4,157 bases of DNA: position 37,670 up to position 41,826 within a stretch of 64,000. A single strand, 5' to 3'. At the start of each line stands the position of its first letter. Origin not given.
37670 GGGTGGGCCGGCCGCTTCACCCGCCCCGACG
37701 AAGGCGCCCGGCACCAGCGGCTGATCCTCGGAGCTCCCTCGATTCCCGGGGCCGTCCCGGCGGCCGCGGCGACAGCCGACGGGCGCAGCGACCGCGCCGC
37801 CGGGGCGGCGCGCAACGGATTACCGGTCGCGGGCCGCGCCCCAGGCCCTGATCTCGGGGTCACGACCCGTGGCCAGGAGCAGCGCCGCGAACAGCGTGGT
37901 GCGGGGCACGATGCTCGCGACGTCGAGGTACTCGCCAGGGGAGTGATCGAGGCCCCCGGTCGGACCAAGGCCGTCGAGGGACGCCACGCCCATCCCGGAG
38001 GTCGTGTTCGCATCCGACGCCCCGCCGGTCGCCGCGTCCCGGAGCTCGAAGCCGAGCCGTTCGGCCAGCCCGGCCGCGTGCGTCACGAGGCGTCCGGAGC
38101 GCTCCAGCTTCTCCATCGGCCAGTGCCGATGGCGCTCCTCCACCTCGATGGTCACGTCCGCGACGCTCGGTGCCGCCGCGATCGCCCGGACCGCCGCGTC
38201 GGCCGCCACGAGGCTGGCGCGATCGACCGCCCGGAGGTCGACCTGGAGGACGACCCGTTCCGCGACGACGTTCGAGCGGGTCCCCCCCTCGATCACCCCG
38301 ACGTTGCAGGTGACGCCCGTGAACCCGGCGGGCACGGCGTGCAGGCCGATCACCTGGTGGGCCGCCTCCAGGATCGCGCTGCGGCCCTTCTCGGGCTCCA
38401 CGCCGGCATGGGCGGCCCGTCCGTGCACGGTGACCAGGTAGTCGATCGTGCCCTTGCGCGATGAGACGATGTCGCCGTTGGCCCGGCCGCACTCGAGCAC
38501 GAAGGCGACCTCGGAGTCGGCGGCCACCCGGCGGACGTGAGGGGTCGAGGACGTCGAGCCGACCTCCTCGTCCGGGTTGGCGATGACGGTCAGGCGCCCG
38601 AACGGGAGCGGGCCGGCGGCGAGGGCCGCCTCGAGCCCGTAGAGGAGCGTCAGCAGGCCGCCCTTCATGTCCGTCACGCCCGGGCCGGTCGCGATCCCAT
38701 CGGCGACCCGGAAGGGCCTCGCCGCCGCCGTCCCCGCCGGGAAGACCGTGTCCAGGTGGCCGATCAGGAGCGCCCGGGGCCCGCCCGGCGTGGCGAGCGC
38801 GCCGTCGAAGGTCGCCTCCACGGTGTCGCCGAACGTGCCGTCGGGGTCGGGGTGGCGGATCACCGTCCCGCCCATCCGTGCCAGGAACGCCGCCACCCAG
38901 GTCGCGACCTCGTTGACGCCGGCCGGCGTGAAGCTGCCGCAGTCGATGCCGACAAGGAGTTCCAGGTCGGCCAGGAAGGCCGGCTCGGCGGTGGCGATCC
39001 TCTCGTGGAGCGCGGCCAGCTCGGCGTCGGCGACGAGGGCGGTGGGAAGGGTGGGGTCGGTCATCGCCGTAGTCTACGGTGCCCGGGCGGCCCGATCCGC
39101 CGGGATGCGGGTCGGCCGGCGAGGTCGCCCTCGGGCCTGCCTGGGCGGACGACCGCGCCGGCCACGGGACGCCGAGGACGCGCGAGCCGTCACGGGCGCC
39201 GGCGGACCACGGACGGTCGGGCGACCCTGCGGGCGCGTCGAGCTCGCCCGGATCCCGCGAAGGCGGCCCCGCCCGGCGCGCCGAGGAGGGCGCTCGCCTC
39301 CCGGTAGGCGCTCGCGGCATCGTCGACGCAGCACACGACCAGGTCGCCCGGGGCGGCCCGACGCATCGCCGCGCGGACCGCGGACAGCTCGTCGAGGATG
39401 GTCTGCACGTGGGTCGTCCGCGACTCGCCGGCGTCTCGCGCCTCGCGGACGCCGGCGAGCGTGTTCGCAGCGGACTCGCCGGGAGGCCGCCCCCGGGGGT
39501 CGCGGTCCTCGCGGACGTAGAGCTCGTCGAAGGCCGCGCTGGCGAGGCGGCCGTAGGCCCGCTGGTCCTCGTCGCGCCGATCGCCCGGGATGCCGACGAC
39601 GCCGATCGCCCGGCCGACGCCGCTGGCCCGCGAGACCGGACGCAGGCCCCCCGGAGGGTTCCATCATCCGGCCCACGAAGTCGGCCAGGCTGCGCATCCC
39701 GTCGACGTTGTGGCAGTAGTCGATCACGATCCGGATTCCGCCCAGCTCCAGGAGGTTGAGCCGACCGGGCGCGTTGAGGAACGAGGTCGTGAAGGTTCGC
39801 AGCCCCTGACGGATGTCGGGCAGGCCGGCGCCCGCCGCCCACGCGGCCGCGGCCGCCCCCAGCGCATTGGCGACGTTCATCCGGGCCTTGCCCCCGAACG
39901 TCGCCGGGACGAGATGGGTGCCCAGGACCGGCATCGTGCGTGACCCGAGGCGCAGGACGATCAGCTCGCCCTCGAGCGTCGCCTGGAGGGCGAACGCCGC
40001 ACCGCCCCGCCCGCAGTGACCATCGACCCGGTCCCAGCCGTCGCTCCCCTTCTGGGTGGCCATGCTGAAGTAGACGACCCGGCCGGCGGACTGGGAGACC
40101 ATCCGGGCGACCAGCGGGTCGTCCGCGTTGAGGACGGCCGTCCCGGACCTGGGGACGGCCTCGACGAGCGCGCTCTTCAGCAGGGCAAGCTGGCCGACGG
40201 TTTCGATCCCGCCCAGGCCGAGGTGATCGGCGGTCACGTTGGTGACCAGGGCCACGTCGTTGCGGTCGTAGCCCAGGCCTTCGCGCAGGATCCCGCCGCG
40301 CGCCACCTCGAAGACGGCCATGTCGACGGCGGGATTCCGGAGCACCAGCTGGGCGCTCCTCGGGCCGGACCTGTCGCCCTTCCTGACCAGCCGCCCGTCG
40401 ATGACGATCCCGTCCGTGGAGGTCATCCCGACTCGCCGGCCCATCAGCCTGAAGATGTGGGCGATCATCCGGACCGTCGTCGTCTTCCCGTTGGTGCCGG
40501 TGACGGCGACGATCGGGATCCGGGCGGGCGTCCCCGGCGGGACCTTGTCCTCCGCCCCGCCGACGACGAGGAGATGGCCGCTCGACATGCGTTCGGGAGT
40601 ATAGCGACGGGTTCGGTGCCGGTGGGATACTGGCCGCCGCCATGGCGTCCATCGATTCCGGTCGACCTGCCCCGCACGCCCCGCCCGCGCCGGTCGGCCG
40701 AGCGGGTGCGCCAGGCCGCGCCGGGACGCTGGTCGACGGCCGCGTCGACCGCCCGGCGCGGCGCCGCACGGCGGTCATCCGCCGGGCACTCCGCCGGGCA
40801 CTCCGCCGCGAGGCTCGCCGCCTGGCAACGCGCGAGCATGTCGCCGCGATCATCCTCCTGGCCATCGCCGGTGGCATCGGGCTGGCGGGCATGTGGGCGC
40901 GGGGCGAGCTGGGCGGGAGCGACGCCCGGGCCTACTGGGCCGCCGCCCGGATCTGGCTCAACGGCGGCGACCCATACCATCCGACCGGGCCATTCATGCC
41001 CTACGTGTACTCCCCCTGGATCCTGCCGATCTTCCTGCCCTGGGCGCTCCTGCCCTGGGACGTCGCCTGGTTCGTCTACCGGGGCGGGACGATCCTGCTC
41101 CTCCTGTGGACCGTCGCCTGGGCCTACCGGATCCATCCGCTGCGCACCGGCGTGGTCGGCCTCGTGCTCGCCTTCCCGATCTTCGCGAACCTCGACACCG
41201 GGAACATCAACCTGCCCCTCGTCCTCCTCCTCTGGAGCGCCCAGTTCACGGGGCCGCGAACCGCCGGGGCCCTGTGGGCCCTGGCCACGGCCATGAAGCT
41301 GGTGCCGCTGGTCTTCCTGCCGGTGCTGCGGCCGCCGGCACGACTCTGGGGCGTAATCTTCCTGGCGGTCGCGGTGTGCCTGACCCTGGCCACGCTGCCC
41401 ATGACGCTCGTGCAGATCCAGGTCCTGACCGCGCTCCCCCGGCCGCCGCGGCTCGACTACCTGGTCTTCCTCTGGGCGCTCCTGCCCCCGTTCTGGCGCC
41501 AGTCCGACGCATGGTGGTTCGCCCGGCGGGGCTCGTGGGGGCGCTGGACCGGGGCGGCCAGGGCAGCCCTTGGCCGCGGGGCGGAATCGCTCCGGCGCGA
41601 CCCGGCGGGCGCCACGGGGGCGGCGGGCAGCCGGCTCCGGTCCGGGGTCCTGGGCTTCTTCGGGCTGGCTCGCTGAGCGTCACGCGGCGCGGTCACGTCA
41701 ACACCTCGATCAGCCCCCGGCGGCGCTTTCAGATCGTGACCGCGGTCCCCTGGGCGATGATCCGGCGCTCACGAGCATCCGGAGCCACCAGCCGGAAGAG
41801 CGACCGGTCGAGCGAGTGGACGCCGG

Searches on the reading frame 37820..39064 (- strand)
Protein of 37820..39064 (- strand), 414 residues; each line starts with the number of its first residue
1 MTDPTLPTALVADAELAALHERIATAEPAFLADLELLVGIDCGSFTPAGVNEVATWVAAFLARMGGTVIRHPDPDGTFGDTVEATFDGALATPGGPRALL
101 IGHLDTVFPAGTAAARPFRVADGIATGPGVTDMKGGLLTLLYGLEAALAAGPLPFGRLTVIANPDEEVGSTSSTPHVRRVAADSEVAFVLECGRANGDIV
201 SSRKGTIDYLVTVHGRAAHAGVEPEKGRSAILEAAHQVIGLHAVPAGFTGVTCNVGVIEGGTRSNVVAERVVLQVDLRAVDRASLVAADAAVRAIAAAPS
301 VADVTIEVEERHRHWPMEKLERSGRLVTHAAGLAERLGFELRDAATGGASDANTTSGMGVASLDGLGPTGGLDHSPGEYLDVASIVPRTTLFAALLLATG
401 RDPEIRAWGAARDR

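Call 9: search_protein_families(library=pfam, proteins=[window:37820-39064:-], max_evalue=0.01)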
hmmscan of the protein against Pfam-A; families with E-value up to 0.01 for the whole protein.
window:37820-39064:- (414 aa): 2 families
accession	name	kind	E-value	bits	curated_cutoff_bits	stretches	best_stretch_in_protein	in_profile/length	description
PF01546.33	Peptidase_M20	-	1.3e-26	94.2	24.6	1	99-397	1-205/206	Peptidase family M20/M25/M40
PF07687.19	M20_dimer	-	2e-18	66.7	21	1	202-300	2-103/107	Peptidase dimerisation domain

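Call 10: search_protein_families(library=ncbifam, proteins=[window:37820-39064:-], max_evalue=0.01)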
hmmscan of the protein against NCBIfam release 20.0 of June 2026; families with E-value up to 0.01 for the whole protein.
window:37820-39064:- (414 aa): 48 families (the best 25 are shown)
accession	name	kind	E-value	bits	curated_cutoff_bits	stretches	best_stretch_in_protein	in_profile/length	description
NF004788.0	PRK06133.1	subfamily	1.2e-79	268.2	349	1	9-401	25-415/417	glutamate carboxypeptidase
NF005602.0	PRK07338.1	equivalog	2.2e-70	237.3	357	1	18-397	9-397/409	hydrolase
NF005678.0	PRK07473.1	equivalog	8.6e-53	179.6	386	1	28-397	11-373/376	M20/M25/M40 family metallo-hydrolase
TIGR01910.1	DapE-ArgE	subfamily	3.1e-27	95.8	217.6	1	36-387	6-369/373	ArgE/DapE family deacylase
TIGR01892.1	AcOrn-deacetyl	equivalog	3e-23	82.5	297.7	1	35-394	4-363/365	acetylornithine deacetylase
TIGR01883.1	PepT-like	hypoth_equivalog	9e-19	67.7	274.25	1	51-391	20-355/361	peptidase T-like protein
NF006399.0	PRK08651.1-2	equivalog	8.2e-17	61.3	381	1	94-241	65-213/405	succinyl-diaminopimelate desuccinylase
TIGR01900.1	dapE-gram_pos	equivalog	2.5e-16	59.5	304.2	1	93-307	54-269/351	succinyl-diaminopimelate desuccinylase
NF009557.0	PRK13009.1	equivalog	2.6e-16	59.8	284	1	40-396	13-371/377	succinyl-diaminopimelate desuccinylase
NF006365.0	PRK08588.1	subfamily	3.6e-15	56.2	289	1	101-354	70-334/383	succinyl-diaminopimelate desuccinylase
NF005710.0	PRK07522.1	subfamily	4e-15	55.9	412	1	27-303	7-290/391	acetylornithine deacetylase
NF006400.0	PRK08651.1-3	equivalog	6.5e-15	54.8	374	1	97-236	85-226/410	succinyl-diaminopimelate desuccinylase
TIGR01891.1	amidohydrolases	subfamily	6.9e-15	55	153.75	1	155-322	114-292/366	amidohydrolase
NF006439.0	PRK08737.1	equivalog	6.1e-14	51.8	345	1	90-345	58-311/364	acetylornithine deacetylase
TIGR01879.1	hydantase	subfamily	7.6e-14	51.4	204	1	189-389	190-391/401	hydantoinase/carbamoylase family amidase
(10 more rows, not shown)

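Call 13: find_encoding_contigs(protein=window:37820-39064:-, flank=10000, max_places=4)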
Protein window:37820-39064:- (414 aa): no gene with exactly this product is on record in the collection.

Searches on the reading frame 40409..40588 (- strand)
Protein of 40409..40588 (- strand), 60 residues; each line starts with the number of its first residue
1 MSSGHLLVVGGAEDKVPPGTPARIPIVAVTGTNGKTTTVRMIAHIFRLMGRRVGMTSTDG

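Call 56: search_protein_families(library=pfam, proteins=[window:40409-40588:-], max_evalue=0.01)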
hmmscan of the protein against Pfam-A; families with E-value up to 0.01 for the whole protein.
seq(60 aa): 2 families
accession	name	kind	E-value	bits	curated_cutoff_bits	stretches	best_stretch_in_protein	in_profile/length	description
PF08245.18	Mur_ligase_M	-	4.9e-07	30.3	24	1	29-56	1-28/200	Mur ligase middle domain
PF19842.5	YqeC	-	0.0036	18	27.6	1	27-58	1-32/145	YqeC protein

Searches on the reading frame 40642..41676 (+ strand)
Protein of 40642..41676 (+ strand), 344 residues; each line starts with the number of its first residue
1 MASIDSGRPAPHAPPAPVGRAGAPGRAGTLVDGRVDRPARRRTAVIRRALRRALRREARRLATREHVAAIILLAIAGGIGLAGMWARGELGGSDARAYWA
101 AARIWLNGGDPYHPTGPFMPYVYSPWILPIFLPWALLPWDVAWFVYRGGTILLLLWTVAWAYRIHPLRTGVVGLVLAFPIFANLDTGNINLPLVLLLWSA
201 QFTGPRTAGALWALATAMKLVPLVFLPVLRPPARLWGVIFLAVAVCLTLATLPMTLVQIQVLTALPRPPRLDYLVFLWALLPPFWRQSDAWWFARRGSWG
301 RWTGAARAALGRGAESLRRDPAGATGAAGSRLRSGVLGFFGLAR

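Call 9: search_protein_families(library=pfam, proteins=[window:40642-41676:+], max_evalue=0.01)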
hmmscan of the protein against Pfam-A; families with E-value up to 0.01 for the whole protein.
window:40642-41676:+ (344 aa): 1 family
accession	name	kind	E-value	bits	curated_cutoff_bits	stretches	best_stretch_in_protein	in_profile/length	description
PF09594.16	GT87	-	2.9e-12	47.3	25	1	121-261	1-151/237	Glycosyltransferase family 87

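Call 10: search_protein_families(library=ncbifam, proteins=[window:40642-41676:+], max_evalue=0.01)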
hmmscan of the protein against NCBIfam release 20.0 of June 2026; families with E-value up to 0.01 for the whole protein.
window:40642-41676:+ (344 aa): 0 families
